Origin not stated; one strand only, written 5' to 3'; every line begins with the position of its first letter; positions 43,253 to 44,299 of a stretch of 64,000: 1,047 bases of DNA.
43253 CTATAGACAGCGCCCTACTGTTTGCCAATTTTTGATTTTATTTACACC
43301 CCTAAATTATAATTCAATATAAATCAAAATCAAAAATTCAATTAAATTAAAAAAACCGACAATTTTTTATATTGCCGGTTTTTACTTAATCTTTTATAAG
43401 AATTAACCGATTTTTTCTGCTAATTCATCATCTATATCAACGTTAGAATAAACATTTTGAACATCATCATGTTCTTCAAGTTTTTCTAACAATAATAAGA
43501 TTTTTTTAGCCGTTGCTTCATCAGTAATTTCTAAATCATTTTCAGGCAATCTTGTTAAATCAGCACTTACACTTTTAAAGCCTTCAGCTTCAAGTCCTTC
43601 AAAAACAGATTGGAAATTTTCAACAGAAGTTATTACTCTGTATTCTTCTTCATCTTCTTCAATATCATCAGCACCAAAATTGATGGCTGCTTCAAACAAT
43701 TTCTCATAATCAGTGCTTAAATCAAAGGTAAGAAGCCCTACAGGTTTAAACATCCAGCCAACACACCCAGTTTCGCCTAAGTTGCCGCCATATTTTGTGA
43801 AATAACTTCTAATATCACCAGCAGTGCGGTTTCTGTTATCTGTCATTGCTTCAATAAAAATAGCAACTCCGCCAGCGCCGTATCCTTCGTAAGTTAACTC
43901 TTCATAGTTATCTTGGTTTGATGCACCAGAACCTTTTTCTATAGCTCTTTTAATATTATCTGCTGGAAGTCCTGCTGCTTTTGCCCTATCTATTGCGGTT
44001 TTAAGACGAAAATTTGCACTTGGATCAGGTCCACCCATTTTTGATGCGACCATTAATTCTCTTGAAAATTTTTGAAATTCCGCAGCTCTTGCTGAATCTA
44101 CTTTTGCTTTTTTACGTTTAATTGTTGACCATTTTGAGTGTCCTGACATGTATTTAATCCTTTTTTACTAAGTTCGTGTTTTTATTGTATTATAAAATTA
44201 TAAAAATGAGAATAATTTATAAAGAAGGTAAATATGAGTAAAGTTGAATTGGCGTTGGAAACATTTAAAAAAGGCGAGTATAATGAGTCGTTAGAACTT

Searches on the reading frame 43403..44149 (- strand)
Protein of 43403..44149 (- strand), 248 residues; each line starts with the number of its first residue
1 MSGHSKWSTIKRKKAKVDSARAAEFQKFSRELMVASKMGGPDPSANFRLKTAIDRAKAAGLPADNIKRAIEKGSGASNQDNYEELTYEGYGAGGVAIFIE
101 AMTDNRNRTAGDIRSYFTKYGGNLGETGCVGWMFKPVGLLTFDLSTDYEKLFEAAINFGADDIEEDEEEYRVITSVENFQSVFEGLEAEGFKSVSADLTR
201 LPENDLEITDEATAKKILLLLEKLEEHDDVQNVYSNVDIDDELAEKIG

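Call 11: search_protein_families(library=pfam, proteins=[window:43403-44149:-])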
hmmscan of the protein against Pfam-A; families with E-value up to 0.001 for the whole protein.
window:43403-44149:- (248 aa): 2 families
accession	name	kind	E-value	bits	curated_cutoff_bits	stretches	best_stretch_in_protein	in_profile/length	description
PF01709.26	Transcrip_reg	-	4e-56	189.6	27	1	82-237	1-160/160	TACO1/YebC second and third domain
PF20772.2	TACO1_YebC_N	-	3.3e-29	101.6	36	1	5-75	1-72/73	TACO1/YebC protein N-terminal domain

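Call 20: find_homologous_proteins(query=window:43403-44149:-, max_evalue=1e-40)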
Query window:43403-44149:- (248 aa): 7980 proteins with E <= 1e-40 among 8000 candidates; the best 120 are listed.
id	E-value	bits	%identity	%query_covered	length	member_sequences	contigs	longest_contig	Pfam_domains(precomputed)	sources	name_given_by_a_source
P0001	4.3e-158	542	100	100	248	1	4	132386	PF01709.27,PF20772.3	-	-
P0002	7.6e-157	538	99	100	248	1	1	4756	PF01709.27,PF20772.3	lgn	-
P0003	7.0e-156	535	98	100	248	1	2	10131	PF01709.27,PF20772.3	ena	-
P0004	9.1e-156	535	98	100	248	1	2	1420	PF01709.27,PF20772.3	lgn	-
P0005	1.8e-155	534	98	100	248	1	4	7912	PF01709.27,PF20772.3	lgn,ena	-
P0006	4.5e-155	532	98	100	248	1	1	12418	PF01709.27,PF20772.3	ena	-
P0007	5.6e-155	532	97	100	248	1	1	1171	PF01709.27,PF20772.3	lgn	-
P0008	8.9e-155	531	98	100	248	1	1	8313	PF01709.27,PF20772.3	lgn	-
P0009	1.1e-154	531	98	100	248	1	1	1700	PF01709.27,PF20772.3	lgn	-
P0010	2.9e-154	530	98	100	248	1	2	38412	PF01709.27,PF20772.3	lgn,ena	-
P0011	3.0e-154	530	98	100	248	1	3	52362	PF01709.27,PF20772.3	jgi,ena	-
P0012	1.1e-153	528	96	100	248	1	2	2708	PF01709.27,PF20772.3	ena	-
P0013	3.5e-152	523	96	100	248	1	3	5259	PF01709.27,PF20772.3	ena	-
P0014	7.6e-152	522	95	100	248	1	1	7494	PF01709.27,PF20772.3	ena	-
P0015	9.4e-152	521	94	100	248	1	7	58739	PF01709.27,PF20772.3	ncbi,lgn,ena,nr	ncbi:YebC/PmpR family DNA-binding transcriptional regulator [bacterium]|nr:YebC/PmpR family DNA-bind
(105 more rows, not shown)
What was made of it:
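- The window's YebC is 75% identical to a protein named Candidatus Gastranaerophilaceae (call 20).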

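Call 21: find_encoding_contigs(protein=P0001, flank=10000, max_places=6)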
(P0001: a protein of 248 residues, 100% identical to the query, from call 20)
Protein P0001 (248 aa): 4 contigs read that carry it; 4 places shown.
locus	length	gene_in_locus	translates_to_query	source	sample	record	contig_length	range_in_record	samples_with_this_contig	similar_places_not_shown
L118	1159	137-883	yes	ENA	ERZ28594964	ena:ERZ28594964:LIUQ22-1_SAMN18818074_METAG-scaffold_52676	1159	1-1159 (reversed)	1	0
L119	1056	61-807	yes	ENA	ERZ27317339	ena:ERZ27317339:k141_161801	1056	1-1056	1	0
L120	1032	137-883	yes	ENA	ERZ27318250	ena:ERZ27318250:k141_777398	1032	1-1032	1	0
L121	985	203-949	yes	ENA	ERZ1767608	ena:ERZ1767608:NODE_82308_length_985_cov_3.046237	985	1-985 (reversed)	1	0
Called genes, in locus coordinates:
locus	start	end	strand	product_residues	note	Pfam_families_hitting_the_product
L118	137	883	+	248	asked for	PF20772:TACO1_YebC_N, PF01709:Transcrip_reg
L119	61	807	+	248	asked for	PF20772:TACO1_YebC_N, PF01709:Transcrip_reg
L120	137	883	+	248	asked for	PF20772:TACO1_YebC_N, PF01709:Transcrip_reg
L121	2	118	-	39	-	?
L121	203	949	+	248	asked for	PF20772:TACO1_YebC_N, PF01709:Transcrip_reg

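Call 22: find_encoding_contigs(protein=P0015, flank=10000, max_places=4)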
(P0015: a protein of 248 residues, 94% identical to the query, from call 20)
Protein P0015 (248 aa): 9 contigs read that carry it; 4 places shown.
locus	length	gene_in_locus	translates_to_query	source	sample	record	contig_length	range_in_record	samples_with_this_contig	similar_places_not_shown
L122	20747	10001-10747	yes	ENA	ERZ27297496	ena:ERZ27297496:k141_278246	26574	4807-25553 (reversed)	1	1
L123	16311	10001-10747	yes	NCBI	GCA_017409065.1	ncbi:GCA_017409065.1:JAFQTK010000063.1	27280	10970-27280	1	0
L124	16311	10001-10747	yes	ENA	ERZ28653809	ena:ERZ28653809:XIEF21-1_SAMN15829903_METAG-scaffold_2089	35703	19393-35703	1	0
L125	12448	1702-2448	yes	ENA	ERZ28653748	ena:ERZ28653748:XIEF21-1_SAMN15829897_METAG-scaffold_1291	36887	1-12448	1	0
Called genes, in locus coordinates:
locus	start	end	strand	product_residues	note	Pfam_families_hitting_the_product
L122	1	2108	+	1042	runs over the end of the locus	?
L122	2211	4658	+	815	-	PF08323:Glyco_transf_5, PF00534:Glycos_transf_1, PF13692:Glyco_trans_1_4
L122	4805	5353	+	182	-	PF23564:EF-hand_FSTL1 (faint), PF13833:EF-hand_8 (faint), PF13405:EF-hand_6 (faint), PF13499:EF-hand_7, PF00036:EF-hand_1 (faint), PF13202:EF-hand_5 (faint)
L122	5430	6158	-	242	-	-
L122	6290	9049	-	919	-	-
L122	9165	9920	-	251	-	PF00515:TPR_1 (weak), PF07719:TPR_2 (weak), PF13414:TPR_11, PF25063:ARM_TT21_C (weak), PF13424:TPR_12 (weak), PF13414:TPR_11 (weak), PF13432:TPR_16 (weak), PF13414:TPR_11, +17 more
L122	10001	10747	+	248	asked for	PF20772:TACO1_YebC_N, PF01709:Transcrip_reg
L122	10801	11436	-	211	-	-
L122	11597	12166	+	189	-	-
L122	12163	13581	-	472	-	PF13552:DUF4127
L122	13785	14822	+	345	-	-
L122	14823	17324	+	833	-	-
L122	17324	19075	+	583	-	-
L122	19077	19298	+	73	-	-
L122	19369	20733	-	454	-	PF00460:Flg_bb_rod, PF22692:LlgE_F_G_D1, PF06429:Flg_bbr_C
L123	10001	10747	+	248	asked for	PF20772:TACO1_YebC_N, PF01709:Transcrip_reg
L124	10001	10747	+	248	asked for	PF20772:TACO1_YebC_N, PF01709:Transcrip_reg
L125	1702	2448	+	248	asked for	PF20772:TACO1_YebC_N, PF01709:Transcrip_reg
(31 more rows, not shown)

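Call 23: search_protein_families(library=pfam, proteins=[L122:10801-11436:-, L122:11597-12166:+], max_evalue=0.1)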
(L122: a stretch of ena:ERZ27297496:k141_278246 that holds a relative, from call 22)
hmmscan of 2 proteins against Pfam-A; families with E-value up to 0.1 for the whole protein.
L122:10801-11436:- (211 aa): 1 family
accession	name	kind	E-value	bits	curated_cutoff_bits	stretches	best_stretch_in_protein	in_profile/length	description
PF07963.17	N_methyl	-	0.00033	20.6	21.2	1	1-25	1-25/27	Prokaryotic N-terminal methylation motif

L122:11597-12166:+ (189 aa): 0 families
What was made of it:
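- Tried and rejected: It is pilin-like (N_methyl), so this was rejected (call 23).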

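Call 26: find_encoding_contigs(protein=P0011, flank=10000, max_places=3)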
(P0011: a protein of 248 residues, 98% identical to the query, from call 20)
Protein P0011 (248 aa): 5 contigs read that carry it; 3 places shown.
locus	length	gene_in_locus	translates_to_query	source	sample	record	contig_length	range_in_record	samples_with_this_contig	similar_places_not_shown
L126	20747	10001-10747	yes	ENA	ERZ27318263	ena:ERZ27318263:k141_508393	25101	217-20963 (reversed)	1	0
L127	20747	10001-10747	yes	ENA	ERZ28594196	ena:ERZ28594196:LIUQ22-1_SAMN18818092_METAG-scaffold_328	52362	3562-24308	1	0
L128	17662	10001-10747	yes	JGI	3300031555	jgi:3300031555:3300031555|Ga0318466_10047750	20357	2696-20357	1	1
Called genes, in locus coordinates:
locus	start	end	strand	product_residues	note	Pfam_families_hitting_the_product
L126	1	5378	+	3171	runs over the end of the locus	?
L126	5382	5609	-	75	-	-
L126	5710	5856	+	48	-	-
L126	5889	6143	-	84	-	PF00462:Glutaredoxin, PF13417:GST_N_3, PF13409:GST_N_2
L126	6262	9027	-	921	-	PF00534:Glycos_transf_1 (weak)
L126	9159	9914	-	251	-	PF00515:TPR_1 (faint), PF07719:TPR_2 (faint), PF09295:ChAPs (faint), PF13414:TPR_11, PF13424:TPR_12 (weak), PF13414:TPR_11 (weak), PF13432:TPR_16 (weak), PF13414:TPR_11, +14 more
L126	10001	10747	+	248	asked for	PF20772:TACO1_YebC_N, PF01709:Transcrip_reg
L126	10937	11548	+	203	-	-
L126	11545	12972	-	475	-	PF13552:DUF4127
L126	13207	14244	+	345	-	-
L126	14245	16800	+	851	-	-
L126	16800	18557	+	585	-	-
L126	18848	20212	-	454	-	PF00460:Flg_bb_rod, PF22692:LlgE_F_G_D1, PF06429:Flg_bbr_C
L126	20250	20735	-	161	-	PF03963:FlgD, PF13861:FLgD_tudor (faint)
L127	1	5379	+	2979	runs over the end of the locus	?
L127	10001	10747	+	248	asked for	PF20772:TACO1_YebC_N, PF01709:Transcrip_reg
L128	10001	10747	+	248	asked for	PF20772:TACO1_YebC_N, PF01709:Transcrip_reg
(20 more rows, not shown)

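Call 27: find_encoding_contigs(protein=P0010, flank=10000, max_places=3)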
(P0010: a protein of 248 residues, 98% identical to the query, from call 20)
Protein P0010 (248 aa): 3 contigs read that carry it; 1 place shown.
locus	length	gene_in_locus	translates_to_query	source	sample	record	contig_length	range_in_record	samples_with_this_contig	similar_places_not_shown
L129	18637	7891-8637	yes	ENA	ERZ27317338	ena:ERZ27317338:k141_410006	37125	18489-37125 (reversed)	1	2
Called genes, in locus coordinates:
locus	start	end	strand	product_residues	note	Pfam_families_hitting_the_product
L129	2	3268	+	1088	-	?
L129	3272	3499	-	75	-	-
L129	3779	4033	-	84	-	PF00462:Glutaredoxin, PF13417:GST_N_3, PF13409:GST_N_2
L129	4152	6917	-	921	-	PF00534:Glycos_transf_1 (weak), PF13692:Glyco_trans_1_4 (faint)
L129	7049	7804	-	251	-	PF00515:TPR_1 (faint), PF07719:TPR_2 (faint), PF13414:TPR_11 (weak), PF14559:TPR_19 (weak), PF13424:TPR_12 (weak), PF13414:TPR_11 (weak), PF13432:TPR_16 (weak), PF13414:TPR_11, +16 more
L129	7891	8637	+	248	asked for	PF20772:TACO1_YebC_N, PF01709:Transcrip_reg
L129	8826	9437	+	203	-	-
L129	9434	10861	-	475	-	PF13552:DUF4127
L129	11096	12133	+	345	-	-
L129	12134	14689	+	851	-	-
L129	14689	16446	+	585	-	-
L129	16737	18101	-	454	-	PF00460:Flg_bb_rod, PF22692:LlgE_F_G_D1, PF06429:Flg_bbr_C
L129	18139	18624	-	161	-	PF03963:FlgD, PF13861:FLgD_tudor (weak)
